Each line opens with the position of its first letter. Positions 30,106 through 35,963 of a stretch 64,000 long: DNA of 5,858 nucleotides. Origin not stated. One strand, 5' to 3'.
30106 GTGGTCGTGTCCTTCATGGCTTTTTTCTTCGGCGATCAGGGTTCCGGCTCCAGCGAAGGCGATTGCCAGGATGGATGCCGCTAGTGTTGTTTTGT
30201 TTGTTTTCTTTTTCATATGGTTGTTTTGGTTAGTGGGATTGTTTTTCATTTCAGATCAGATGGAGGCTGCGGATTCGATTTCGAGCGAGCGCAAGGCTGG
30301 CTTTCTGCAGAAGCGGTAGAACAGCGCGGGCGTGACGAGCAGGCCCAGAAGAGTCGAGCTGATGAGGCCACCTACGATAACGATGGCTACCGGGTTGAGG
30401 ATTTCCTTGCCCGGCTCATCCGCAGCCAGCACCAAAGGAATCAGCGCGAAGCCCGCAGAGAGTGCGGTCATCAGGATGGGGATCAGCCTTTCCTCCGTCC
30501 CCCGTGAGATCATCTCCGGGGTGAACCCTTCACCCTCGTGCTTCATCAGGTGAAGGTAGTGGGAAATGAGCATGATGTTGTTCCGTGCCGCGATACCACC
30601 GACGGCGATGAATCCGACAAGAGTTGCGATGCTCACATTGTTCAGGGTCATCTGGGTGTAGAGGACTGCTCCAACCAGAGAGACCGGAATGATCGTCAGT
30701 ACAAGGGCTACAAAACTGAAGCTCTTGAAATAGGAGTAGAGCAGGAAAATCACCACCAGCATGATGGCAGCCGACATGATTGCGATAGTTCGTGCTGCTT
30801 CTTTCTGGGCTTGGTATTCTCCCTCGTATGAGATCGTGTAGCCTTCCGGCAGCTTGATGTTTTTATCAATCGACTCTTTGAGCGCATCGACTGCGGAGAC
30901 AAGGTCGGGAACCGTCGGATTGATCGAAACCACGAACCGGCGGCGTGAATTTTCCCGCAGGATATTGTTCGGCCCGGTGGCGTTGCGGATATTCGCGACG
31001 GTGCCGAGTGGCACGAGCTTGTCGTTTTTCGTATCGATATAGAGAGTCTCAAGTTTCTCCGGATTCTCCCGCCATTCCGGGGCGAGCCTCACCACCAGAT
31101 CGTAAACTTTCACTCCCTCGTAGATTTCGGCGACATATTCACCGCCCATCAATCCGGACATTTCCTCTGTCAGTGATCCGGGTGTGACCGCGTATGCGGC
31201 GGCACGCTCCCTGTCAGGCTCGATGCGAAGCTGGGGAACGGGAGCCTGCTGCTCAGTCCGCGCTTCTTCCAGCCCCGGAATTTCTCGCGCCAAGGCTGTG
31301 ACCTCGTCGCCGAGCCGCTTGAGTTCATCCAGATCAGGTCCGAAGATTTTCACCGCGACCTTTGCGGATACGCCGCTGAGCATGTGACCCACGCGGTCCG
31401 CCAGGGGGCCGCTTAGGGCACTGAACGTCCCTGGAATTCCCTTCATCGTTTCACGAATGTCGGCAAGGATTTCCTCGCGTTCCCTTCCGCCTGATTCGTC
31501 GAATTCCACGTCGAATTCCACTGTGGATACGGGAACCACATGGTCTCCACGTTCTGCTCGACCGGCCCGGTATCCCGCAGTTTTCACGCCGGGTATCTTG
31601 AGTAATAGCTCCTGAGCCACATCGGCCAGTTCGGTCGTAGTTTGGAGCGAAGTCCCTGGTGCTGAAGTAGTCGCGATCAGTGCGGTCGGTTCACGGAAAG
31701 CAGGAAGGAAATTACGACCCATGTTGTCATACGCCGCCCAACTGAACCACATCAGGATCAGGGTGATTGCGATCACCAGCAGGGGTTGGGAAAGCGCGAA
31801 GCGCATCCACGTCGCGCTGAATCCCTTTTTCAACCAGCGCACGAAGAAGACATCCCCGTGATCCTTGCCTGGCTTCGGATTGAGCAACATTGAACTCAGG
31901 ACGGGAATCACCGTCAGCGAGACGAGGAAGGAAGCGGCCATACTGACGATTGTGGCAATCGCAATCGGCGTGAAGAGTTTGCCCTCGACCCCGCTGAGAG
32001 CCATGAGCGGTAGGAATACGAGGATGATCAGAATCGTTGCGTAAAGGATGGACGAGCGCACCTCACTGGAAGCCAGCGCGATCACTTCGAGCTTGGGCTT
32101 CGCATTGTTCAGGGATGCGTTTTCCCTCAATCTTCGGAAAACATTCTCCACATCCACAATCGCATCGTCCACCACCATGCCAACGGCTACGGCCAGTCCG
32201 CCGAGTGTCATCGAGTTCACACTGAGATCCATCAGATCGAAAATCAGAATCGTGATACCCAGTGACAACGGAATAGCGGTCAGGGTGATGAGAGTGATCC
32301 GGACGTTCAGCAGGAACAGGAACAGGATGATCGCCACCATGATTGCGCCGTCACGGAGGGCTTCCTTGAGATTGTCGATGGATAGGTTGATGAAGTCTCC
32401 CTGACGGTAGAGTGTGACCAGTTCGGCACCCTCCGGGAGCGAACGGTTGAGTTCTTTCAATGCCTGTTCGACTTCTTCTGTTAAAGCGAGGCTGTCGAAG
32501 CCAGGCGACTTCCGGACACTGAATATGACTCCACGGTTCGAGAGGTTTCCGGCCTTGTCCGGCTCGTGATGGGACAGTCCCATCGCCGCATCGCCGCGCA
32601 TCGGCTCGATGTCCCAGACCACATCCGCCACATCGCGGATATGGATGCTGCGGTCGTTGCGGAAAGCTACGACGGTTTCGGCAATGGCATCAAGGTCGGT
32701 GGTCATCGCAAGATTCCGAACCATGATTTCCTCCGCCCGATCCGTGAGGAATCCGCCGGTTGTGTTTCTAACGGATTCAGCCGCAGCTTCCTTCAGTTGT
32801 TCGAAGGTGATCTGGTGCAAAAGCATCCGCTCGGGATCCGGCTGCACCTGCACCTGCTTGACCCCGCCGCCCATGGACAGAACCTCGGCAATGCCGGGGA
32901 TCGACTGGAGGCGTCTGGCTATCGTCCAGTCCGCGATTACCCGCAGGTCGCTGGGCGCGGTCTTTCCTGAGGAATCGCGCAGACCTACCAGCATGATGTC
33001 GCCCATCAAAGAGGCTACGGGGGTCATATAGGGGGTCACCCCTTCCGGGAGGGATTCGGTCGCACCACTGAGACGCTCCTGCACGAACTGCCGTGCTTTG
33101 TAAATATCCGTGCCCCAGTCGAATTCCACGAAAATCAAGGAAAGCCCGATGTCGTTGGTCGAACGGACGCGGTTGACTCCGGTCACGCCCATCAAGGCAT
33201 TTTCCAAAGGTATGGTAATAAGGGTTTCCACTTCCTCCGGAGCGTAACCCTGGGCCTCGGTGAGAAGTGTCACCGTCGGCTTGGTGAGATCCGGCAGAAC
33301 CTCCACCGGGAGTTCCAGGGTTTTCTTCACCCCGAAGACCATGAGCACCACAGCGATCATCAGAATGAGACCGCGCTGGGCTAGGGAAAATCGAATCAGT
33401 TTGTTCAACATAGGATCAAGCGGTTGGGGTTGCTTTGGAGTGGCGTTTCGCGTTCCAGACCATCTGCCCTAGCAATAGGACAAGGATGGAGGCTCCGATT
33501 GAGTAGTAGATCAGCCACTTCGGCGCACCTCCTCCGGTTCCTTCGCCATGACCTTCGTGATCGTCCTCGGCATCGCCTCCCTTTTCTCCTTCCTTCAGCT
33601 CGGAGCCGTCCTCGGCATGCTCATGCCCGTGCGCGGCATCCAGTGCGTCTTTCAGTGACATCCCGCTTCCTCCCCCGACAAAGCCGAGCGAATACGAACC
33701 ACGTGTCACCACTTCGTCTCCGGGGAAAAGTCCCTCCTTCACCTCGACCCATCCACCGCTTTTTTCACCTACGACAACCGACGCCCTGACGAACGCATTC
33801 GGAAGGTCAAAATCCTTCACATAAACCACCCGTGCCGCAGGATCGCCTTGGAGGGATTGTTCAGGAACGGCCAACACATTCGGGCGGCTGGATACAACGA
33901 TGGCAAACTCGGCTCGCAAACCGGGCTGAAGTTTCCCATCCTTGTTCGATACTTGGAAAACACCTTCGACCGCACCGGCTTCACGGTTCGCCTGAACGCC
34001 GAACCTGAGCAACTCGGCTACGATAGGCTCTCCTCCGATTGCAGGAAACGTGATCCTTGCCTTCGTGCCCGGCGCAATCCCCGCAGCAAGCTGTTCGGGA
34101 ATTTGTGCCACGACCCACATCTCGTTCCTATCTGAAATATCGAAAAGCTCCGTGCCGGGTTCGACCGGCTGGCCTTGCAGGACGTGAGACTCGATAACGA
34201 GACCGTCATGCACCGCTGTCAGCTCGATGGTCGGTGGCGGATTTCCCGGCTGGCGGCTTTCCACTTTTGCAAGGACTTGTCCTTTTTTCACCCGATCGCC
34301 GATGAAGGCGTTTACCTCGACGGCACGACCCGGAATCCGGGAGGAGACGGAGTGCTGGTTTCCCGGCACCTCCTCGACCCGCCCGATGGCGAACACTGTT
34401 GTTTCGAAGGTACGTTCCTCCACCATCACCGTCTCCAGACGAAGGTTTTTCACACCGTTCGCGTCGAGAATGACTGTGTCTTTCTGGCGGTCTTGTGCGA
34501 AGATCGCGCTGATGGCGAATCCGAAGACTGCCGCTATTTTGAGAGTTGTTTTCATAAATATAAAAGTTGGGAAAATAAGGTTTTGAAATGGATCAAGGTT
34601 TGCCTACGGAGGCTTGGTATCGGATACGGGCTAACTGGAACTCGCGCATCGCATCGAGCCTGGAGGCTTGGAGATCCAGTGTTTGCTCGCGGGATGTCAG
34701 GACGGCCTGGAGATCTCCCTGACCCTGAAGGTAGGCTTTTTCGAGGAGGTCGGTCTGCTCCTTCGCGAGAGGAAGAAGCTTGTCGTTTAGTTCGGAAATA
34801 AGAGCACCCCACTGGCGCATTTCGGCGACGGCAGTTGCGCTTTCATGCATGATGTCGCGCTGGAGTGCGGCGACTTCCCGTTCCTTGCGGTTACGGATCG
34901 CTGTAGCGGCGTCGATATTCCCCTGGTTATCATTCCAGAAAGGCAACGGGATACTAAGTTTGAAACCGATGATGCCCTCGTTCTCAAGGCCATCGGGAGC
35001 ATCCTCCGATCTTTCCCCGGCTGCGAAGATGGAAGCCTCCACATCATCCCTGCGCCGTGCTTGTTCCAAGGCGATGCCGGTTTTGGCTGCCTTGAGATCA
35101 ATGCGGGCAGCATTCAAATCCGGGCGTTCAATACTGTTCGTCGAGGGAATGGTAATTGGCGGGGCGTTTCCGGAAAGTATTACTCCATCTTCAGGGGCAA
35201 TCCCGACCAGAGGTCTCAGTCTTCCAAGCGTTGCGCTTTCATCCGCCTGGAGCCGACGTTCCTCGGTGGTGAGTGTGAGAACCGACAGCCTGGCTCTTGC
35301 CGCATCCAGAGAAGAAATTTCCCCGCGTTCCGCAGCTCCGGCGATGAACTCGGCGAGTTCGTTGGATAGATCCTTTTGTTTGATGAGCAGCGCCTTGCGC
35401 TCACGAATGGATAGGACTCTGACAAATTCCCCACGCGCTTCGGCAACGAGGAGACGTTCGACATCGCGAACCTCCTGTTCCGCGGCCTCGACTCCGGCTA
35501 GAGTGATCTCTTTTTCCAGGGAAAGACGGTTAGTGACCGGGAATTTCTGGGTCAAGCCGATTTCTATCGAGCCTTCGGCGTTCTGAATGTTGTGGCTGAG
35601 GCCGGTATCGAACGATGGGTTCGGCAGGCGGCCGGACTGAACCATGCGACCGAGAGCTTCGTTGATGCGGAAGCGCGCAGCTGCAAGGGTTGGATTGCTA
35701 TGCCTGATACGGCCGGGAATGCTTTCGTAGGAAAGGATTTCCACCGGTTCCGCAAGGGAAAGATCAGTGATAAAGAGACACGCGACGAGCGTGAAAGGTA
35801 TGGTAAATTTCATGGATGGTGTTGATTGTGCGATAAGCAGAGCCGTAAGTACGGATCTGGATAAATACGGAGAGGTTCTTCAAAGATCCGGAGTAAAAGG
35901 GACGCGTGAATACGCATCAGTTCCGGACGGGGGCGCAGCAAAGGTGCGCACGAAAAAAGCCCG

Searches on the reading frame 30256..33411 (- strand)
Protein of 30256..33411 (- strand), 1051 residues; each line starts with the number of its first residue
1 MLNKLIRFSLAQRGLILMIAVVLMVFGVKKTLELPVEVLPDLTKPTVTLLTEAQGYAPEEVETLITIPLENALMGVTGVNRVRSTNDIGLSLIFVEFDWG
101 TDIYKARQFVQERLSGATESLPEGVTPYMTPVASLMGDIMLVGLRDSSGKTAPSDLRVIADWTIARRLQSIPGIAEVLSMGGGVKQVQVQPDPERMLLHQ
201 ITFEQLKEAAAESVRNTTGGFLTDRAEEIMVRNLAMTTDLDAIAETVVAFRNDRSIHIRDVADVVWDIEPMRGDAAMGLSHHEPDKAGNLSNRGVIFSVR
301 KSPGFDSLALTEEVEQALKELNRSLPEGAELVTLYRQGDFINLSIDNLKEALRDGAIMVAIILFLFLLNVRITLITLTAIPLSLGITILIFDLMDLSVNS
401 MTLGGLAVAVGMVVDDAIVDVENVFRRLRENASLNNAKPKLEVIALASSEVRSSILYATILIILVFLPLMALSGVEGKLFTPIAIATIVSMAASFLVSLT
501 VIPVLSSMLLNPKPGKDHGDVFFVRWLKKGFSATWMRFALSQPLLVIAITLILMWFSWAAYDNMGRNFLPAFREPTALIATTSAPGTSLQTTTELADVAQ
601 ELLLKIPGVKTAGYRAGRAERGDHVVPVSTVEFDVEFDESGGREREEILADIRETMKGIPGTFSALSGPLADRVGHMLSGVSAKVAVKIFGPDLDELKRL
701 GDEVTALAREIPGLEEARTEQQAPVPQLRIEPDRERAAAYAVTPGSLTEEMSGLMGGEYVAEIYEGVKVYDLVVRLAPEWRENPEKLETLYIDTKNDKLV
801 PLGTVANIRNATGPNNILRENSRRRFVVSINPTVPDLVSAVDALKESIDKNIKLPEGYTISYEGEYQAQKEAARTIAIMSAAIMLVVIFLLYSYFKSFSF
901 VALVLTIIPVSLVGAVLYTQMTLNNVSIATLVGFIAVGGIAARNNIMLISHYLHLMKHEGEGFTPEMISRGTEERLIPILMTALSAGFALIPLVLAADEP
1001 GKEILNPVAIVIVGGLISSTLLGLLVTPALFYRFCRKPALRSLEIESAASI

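Call 19: search_protein_families(library=pfam, proteins=[window:30256-33411:-], max_evalue=0.001)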
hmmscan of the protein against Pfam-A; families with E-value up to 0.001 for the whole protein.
window:30256-33411:- (1051 aa): 2 families
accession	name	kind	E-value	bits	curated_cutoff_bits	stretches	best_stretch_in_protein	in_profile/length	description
PF00873.25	ACR_tran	-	9.9e-241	801.9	28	1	6-1033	2-1019/1021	AcrB/AcrD/AcrF family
PF02355.23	SecD_SecF_C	-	1.7e-06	28.1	20.5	1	844-1031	5-183/189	Protein export membrane protein SecD/SecF, C-terminal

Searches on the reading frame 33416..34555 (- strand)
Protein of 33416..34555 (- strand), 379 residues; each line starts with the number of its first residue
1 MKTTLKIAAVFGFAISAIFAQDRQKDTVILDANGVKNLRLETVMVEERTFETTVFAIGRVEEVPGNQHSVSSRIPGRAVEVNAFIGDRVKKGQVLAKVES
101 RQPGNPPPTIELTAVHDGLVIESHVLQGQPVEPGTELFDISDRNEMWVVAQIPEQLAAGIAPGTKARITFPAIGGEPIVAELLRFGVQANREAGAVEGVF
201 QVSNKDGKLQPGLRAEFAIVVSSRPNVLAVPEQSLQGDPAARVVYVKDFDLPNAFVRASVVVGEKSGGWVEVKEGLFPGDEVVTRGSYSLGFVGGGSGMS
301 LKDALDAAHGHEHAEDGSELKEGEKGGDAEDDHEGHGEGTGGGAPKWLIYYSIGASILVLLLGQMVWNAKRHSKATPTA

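Call 19: search_protein_families(library=pfam, proteins=[window:33416-34555:-], max_evalue=0.001)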
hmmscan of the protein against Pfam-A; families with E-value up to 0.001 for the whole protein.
window:33416-34555:- (379 aa): 4 families
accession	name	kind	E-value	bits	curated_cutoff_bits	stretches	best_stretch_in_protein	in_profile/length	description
PF16576.10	HlyD_D23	-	3.4e-23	82.5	30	1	103-213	102-212/214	Barrel-sandwich domain of CusB or HlyD membrane-fusion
PF13437.12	HlyD_3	-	4.7e-14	53.4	22.2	1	112-212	2-106/106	HlyD family secretion protein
PF13533.13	Biotin_lipoyl_2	-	4.2e-05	23.7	29.8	0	70-98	3-31/32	Biotin-lipoyl like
PF00364.28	Biotin_lipoyl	-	0.00023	21.4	22.1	0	78-140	16-73/73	Biotin-requiring enzyme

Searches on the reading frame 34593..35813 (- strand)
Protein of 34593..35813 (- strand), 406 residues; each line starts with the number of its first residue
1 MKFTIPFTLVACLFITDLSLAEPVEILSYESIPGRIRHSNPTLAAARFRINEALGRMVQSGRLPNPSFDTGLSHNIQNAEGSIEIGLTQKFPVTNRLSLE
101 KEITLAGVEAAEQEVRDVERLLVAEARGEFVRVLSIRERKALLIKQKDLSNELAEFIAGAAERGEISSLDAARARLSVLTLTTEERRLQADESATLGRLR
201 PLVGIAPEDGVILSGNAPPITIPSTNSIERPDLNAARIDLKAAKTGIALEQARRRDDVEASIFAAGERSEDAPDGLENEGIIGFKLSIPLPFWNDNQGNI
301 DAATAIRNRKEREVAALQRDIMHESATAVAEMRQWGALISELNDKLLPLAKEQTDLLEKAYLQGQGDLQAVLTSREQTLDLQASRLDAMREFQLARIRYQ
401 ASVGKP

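Call 18: search_protein_families(library=pfam, proteins=[window:34593-35813:-], max_evalue=0.01)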
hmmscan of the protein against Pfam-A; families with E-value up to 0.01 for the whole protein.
window:34593-35813:- (406 aa): 1 family
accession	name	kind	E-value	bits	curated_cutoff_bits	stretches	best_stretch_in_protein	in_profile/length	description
PF02321.23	OEP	-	1e-25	91.1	22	2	230-404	12-187/187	Outer membrane efflux protein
